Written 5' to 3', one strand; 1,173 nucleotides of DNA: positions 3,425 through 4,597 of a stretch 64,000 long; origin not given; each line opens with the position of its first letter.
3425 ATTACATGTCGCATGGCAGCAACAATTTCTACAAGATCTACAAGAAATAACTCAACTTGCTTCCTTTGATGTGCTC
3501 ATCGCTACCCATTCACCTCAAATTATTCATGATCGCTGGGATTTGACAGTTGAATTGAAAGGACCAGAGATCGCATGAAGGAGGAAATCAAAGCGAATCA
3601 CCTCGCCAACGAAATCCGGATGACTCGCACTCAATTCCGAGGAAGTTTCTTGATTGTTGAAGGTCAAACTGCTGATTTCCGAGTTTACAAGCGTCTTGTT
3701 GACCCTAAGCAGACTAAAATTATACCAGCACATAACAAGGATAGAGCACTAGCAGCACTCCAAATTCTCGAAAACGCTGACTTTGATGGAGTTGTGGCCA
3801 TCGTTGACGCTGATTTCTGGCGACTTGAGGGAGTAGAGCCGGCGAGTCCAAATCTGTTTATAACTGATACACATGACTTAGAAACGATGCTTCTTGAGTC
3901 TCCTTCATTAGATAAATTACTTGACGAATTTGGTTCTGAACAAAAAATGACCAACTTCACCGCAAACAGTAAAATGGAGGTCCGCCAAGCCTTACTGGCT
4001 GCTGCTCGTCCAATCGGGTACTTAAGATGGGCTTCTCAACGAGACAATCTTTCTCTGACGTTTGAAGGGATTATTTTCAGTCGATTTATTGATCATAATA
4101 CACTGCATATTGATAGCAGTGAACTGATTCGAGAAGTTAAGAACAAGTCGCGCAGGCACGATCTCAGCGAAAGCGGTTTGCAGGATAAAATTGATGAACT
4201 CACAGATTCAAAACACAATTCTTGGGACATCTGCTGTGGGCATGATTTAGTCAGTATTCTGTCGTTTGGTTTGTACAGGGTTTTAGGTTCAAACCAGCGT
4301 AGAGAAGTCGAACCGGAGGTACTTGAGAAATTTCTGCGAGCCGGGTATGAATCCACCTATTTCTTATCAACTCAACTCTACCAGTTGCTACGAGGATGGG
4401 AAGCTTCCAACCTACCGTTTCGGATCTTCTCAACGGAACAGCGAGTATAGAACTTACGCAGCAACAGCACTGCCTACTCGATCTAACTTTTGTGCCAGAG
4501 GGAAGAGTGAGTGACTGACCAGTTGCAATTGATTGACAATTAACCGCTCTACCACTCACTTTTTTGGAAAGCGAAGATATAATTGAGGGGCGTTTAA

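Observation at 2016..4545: Low-GC two-gene PARIS-like (AriA ABC-ATPase + AriB DUF4435/Toprim) anti-phage cassette, flanked by imperfect direct repeats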

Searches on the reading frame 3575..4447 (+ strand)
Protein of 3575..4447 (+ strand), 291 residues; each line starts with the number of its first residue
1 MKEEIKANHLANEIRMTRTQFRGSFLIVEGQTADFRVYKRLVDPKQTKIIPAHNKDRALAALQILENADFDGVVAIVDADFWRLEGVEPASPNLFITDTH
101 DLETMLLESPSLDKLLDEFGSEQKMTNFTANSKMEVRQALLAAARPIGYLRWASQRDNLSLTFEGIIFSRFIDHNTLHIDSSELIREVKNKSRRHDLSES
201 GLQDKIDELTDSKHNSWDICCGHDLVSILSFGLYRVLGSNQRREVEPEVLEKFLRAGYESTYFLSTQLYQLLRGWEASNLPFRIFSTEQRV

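Call 4: search_protein_families(library=pfam, proteins=[window:3575-4447:+], max_evalue=0.1)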
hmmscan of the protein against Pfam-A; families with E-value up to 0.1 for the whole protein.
window:3575-4447:+ (291 aa): 1 family
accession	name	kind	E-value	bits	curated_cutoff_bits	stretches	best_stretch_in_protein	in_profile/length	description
PF14491.11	DUF4435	-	6.9e-15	55.9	27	1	25-234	4-225/238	Protein of unknown function (DUF4435)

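Call 5: search_protein_families(library=padloc, proteins=[window:3575-4447:+], max_evalue=0.1)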
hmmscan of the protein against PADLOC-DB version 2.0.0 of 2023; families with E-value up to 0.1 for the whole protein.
window:3575-4447:+ (291 aa): 3 families
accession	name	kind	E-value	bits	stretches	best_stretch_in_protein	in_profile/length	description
PDLC02983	AriB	-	8e-27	92.9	1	22-244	1-234/236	-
PDLC02981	AriAB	-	0.00079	16.2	1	3-222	411-644/694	-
PDLC00039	DruH3|DruH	-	0.03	10.2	1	56-144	984-1070/1142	Unknown function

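Call 6: search_protein_families(library=ncbifam, proteins=[window:3575-4447:+], max_evalue=0.1)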
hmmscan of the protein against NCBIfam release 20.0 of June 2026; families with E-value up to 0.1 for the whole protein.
window:3575-4447:+ (291 aa): 1 family
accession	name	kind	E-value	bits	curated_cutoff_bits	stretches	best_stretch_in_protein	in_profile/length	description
NF047357.1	antiterm_GlcT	equivalog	0.076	12.4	320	0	176-272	157-249/272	glucose PTS transporter transcription antiterminator GlcT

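Call 8: search_solved_structures(query=window:3575-4447:+, max_evalue=1, show_alignments=2)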
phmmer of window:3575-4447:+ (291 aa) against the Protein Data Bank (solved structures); distinct sequences matched with E-value up to 1: 0.

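Call 13: find_homologous_proteins(query=window:3575-4447:+, max_evalue=0.001)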
Query window:3575-4447:+ (291 aa): 973 proteins with E <= 0.001 among 3931 candidates; the best 120 are listed.
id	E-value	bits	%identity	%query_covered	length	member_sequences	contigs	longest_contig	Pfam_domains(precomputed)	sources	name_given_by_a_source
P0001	4.0e-190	648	100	100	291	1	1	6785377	PF14491.12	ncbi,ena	-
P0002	6.5e-169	578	89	100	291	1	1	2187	PF14491.12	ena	-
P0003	1.5e-167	574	89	100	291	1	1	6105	PF14491.12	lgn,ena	-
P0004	3.9e-165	566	87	100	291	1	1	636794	PF14491.12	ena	-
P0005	6.6e-164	562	86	100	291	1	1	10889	PF14491.12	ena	-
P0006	7.6e-164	562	87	100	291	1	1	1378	PF14491.12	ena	-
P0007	1.4e-162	557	86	100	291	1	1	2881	PF14491.12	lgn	-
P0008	6.0e-161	552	85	100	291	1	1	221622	PF14491.12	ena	-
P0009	6.0e-158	542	85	100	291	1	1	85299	PF14491.12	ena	-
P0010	9.1e-158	542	83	100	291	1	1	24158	PF14491.12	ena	-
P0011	5.8e-156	536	82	100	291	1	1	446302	PF14491.12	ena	-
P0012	1.2e-155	535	82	100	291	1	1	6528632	PF14491.12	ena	-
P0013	1.6e-155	534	83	100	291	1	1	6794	PF14491.12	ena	-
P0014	4.5e-154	530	83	99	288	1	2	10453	PF14491.12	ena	-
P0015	4.0e-152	523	82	99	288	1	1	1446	PF14491.12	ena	-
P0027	7.1e-146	503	77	100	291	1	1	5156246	PF14491.12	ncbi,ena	-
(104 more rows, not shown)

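Call 14: find_encoding_contigs(protein=window:3575-4447:+, flank=10000, max_places=10)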
Protein window:3575-4447:+ (291 aa): no gene with exactly this product is on record in the collection.

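Call 15: find_encoding_contigs(protein=P0001, flank=10000, max_places=4)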
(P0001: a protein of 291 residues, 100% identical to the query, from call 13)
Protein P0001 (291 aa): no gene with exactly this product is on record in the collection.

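Call 16: find_encoding_contigs(protein=P0027, flank=10000, max_places=4)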
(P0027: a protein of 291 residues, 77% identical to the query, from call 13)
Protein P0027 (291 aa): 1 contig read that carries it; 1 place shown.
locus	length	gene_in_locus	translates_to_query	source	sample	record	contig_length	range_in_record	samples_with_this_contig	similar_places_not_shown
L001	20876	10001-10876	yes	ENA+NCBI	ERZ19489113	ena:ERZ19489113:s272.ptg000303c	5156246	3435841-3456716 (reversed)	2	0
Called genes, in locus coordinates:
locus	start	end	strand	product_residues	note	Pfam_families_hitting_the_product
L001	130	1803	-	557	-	PF13620:CarboxypepD_reg, PF13715:CarbopepD_reg_2 (weak), PF13620:CarboxypepD_reg, PF26550:Tricorn_2nd, PF07676:PD40 (weak), PF26549:Tricorn_N (weak), PF26549:Tricorn_N, PF07676:PD40, +7 more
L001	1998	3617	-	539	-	PF13709:DUF4159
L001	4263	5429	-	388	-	PF25852:DUF6242_C (faint), PF13088:BNR_2 (weak), PF24316:Tli3 (faint), PF02012:BNR (faint)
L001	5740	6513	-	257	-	PF03737:RraA-like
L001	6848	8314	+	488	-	-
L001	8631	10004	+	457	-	PF02463:SMC_N (faint), PF13175:AAA_15 (weak), PF00005:ABC_tran (faint), PF13175:AAA_15, PF13304:AAA_21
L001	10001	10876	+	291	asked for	PF14491:DUF4435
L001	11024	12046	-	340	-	PF00248:Aldo_ket_red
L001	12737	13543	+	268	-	PF00106:adh_short, PF08659:KR (weak), PF13561:adh_short_C2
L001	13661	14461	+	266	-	PF03437:BtpA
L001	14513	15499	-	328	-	-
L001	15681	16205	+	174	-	PF00994:MoCF_biosynth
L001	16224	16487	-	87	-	-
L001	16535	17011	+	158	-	PF02700:PurS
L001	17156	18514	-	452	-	PF01554:MatE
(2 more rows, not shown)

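Call 17: find_encoding_contigs(protein=P0012, flank=10000, max_places=4)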
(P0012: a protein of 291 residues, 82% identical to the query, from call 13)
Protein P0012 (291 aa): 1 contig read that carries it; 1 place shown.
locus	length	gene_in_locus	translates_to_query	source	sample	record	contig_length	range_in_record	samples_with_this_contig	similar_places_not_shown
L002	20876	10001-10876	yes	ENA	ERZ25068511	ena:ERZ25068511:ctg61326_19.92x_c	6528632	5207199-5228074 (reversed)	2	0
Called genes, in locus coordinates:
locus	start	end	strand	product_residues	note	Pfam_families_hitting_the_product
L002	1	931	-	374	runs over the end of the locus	PF13088:BNR_2 (faint), PF15902:Sortilin-Vps10 (faint), PF02012:BNR (faint)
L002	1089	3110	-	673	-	PF23952:LRR_EndoS (faint), PF23598:LRR_14 (weak), PF12799:LRR_4, PF13855:LRR_8, PF12799:LRR_4, PF14885:GHL15, PF00404:Dockerin_1 (weak)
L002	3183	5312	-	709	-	PF23952:LRR_EndoS (faint), PF12799:LRR_4 (weak), PF13855:LRR_8 (faint), PF23598:LRR_14 (weak), PF12799:LRR_4, PF14885:GHL15, PF00404:Dockerin_1 (weak)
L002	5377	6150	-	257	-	PF03737:RraA-like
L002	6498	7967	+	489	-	-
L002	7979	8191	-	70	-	-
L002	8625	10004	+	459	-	PF00005:ABC_tran (faint), PF02463:SMC_N (faint), PF13175:AAA_15, PF13304:AAA_21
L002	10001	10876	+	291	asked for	PF14491:DUF4435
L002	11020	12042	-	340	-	PF00248:Aldo_ket_red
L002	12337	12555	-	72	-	-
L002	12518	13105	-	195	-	PF01850:PIN (weak)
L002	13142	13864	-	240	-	PF01073:3Beta_HSD, PF01370:Epimerase, PF04321:RmlD_sub_bind, PF13460:NAD_binding_10, PF16363:GDP_Man_Dehyd, PF07993:NAD_binding_4 (weak)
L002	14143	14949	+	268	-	PF00106:adh_short, PF08659:KR (weak), PF13561:adh_short_C2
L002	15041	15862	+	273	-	PF03437:BtpA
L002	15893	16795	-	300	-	-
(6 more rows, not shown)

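Call 18: find_related_loci(query=window:3575-4447:+, collection=genome_contigs, flank=6000)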
Query window:3575-4447:+ (291 aa) in genome_contigs; peptide patterns used: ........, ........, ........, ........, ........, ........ (x = any residue, [..] = any of these).
237 stretches matched a pattern; 22 encode a relative of the query (tblastn E <= 1e-3); 22 distinct loci.
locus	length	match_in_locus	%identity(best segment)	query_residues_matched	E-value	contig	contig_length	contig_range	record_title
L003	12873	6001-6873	77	1-291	5e-155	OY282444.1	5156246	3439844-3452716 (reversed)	MAG: uncultured Poribacteria bacterium genome assembly, chromosome: 1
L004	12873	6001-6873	76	1-291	1e-148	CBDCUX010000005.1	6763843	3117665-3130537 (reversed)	MAG: Candidatus Poribacteria bacterium isolate e6ba5316-27cc-4a72-bad8-a94c688688a0 genome assembly, contig: contig_5, w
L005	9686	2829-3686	58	1-286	1e-112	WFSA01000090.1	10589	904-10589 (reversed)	MAG: Anaerolineae bacterium isolate S016_13 k151_257028, whole genome shotgun sequence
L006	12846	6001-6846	51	1-285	4e-94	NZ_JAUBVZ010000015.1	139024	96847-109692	Microcoleus sp. A006_D1 NODE_45_length_139024_cov_32.028939, whole genome shotgun sequence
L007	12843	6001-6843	49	1-284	2e-89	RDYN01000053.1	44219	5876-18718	MAG: Oscillatoriales cyanobacterium isolate PH2015_07U_46_236 PH2015_07U_scaffold_53, whole genome shotgun sequence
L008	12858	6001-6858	51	1-285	1e-87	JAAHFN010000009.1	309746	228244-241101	MAG: Oscillatoria sp. SIO1A7 1A7_NODE_9, whole genome shotgun sequence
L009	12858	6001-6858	45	1-284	7e-79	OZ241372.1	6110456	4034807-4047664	MAG: Anaerolineae bacterium isolate 91413526-a19b-453a-ba52-6be33c551559 genome assembly, chromosome: 1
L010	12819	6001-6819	45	10-285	2e-77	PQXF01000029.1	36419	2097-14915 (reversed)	MAG: Candidatus Methanogaster sp. isolate E20ANME2 NODE_29_length_36419_cov_34.5483, whole genome shotgun sequence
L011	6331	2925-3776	43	1-285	6e-77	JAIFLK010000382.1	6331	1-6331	MAG: Chloroflexota bacterium isolate bin_187 scaffold_23357, whole genome shotgun sequence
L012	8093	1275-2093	45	10-285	7e-76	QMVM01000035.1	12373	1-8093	MAG: Methanosarcinales archaeon isolate B131_G9 B131_Guay9_scaffold_05378, whole genome shotgun sequence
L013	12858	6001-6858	48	1-287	9e-88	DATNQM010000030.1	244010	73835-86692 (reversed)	MAG TPA_asm: Halomicronema sp. isolate SMAG_U16507 k141_26079, whole genome shotgun sequence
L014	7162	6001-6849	38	1-285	2e-66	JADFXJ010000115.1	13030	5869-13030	MAG: Nitrospirae bacterium isolate nDJH13bin3 nDJH13_bin3_NODE_2599_length_13030_cov_30.780501, whole genome shotgun seq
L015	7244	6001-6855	40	1-286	3e-66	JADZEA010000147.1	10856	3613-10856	MAG: bacterium isolate SJ803 c_000000617367, whole genome shotgun sequence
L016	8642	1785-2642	35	1-286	4e-61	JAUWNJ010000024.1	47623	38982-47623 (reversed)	MAG: Planctomycetales bacterium isolate CSMAG_2421 CSMAG_2421_k141_115325_length_47623_cov_37.9657, whole genome shotgun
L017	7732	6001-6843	37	1-285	5e-61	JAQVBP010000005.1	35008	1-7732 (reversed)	MAG: Methanosarcinaceae archaeon isolate STD2_68 NODE_4293_length_35008_cov_24.750982_Sandtown_D2, whole genome shotgun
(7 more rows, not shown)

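Call 29: search_solved_structures(query=A1, max_evalue=1, show_alignments=2)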
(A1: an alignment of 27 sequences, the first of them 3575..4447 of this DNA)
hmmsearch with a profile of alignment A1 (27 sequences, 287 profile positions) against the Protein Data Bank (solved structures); distinct sequences matched with E-value up to 1: 3.
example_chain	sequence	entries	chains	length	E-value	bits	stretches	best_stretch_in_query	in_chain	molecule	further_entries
6wvs_A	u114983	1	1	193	0.014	17.8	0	45-113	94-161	DeNovoTIM15 hyperstable de novo TIM barrel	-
6yqx_A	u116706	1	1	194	0.051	15.9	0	46-114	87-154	de novo designed TIM barrel DeNovoTIM13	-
7p12_A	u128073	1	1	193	0.055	15.7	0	46-114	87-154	DeNovoTIM13-SB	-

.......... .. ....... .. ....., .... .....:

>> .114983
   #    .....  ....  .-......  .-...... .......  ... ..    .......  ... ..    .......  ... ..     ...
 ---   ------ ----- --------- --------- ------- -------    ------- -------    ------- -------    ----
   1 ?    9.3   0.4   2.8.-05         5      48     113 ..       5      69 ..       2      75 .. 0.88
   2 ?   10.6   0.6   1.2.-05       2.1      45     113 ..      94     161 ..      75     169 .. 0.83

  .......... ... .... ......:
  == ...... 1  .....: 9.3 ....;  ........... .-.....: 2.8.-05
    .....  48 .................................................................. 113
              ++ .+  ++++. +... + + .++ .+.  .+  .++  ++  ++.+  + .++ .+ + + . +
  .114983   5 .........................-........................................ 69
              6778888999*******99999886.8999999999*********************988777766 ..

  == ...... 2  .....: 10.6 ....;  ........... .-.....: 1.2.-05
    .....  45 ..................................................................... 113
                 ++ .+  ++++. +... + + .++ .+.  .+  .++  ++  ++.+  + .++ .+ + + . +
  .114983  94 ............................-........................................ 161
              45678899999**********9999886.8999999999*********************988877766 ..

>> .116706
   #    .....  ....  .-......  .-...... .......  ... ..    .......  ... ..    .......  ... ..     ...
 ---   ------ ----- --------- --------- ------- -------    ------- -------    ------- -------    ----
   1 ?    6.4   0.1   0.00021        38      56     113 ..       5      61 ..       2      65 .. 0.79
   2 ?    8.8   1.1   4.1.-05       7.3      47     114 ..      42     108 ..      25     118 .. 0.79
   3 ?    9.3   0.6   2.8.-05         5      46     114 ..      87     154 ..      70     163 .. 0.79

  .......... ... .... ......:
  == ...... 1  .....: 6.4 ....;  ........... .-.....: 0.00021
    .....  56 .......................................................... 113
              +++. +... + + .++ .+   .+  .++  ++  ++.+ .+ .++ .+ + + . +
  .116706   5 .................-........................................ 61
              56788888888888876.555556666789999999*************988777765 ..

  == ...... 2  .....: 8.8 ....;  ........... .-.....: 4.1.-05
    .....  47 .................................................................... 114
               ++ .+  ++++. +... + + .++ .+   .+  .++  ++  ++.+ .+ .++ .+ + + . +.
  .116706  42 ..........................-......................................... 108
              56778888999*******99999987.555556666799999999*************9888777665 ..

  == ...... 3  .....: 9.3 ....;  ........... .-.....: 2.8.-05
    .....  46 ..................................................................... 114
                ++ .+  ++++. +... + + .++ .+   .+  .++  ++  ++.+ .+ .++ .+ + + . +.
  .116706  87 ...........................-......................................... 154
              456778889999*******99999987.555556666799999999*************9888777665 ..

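Call 35: find_encoding_contigs(protein=P0008, flank=8000, max_places=2)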
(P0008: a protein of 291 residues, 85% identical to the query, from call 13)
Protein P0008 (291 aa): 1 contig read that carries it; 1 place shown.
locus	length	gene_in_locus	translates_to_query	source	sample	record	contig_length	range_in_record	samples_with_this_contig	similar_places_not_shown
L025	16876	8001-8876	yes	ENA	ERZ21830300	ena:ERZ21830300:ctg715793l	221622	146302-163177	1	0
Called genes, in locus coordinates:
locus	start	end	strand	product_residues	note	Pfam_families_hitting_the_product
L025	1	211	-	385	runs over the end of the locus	PF24316:Tli3 (faint), PF25852:DUF6242_C (faint), PF13088:BNR_2 (weak), PF02012:BNR (faint)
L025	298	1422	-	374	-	PF13088:BNR_2 (faint), PF14870:PSII_BNR (faint), PF15902:Sortilin-Vps10 (faint), PF02012:BNR (faint)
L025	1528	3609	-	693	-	PF13855:LRR_8 (faint), PF23598:LRR_14 (weak), PF12799:LRR_4, PF14885:GHL15 (weak), PF00404:Dockerin_1 (weak)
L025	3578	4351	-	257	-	PF03737:RraA-like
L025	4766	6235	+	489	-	-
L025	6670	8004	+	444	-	PF02463:SMC_N (weak), PF13175:AAA_15, PF00005:ABC_tran (faint), PF13304:AAA_21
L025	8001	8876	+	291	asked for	PF14491:DUF4435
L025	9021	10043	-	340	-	PF00248:Aldo_ket_red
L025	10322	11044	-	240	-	PF01073:3Beta_HSD, PF01370:Epimerase, PF04321:RmlD_sub_bind (weak), PF13460:NAD_binding_10, PF16363:GDP_Man_Dehyd, PF07993:NAD_binding_4 (weak)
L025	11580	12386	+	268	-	PF00106:adh_short, PF08659:KR (weak), PF13561:adh_short_C2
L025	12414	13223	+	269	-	PF03437:BtpA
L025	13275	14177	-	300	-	-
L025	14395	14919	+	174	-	PF00994:MoCF_biosynth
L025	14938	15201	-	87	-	-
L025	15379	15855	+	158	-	PF02700:PurS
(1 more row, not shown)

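Call 36: find_encoding_contigs(protein=P0004, flank=8000, max_places=2)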
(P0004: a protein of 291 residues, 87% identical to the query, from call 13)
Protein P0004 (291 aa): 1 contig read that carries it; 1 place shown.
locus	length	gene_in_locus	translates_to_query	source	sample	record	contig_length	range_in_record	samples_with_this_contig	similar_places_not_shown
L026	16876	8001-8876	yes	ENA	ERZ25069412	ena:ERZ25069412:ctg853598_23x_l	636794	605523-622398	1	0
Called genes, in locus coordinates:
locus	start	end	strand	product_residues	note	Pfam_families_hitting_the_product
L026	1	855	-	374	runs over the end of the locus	PF14870:PSII_BNR (faint), PF13088:BNR_2 (faint), PF15902:Sortilin-Vps10 (faint), PF02012:BNR (faint)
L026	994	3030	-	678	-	PF12799:LRR_4 (weak), PF13855:LRR_8 (faint), PF14580:LRR_9 (faint), PF23598:LRR_14 (weak), PF12799:LRR_4, PF14885:GHL15, PF00404:Dockerin_1 (faint)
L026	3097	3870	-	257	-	PF03737:RraA-like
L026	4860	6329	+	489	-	-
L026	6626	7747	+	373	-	PF13175:AAA_15 (weak)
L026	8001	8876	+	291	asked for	PF14491:DUF4435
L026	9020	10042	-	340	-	PF00248:Aldo_ket_red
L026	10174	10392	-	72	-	-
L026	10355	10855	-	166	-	PF01850:PIN (weak)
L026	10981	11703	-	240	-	PF01073:3Beta_HSD, PF01370:Epimerase, PF04321:RmlD_sub_bind (weak), PF13460:NAD_binding_10, PF16363:GDP_Man_Dehyd, PF07993:NAD_binding_4 (weak)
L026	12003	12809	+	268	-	PF00106:adh_short, PF08659:KR (weak), PF13561:adh_short_C2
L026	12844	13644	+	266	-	PF03437:BtpA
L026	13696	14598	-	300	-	-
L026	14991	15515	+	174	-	PF00994:MoCF_biosynth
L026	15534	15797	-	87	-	-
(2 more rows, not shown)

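Call 40: predict_structure(alignment_id=A2)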
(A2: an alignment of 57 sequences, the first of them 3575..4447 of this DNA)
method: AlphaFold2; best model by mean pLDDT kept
length: 291 residues; sequences in the alignment: 57
mean_pLDDT: 95.1   pTM: 0.90
mean pLDDT of the five models: 95.1, 95.0, 94.9, 94.2, 93.6
residues with pLDDT >= 90: 273; 70-90: 10; 50-70: 7; < 50: 1
segments of 3 or more residues with pLDDT < 50: none
pLDDT, mean of each block of 10 residues (from residue 1): 80 96 96 92 96 95 98 98 95 98 98 98 96 96 98 97 95 94 98 97 98 97 97 95 96 96 97 97 82 44
secondary structure, 60 per line:
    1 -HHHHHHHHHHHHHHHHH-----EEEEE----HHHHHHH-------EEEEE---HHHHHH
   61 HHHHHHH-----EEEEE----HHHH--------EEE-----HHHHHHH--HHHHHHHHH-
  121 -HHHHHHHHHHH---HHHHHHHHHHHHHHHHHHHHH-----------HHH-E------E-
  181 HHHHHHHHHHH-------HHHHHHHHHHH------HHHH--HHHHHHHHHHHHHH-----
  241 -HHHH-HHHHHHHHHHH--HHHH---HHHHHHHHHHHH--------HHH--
elements in order: H2-18 E24-28 H33-39 E47-51 H55-67 E73-77 H82-85 E94-96 H102-108 H111-119 H122-132 H136-156 H181-191 H199-209 H216-219 H222-235 H242-245 H247-257 H260-263 H267-278
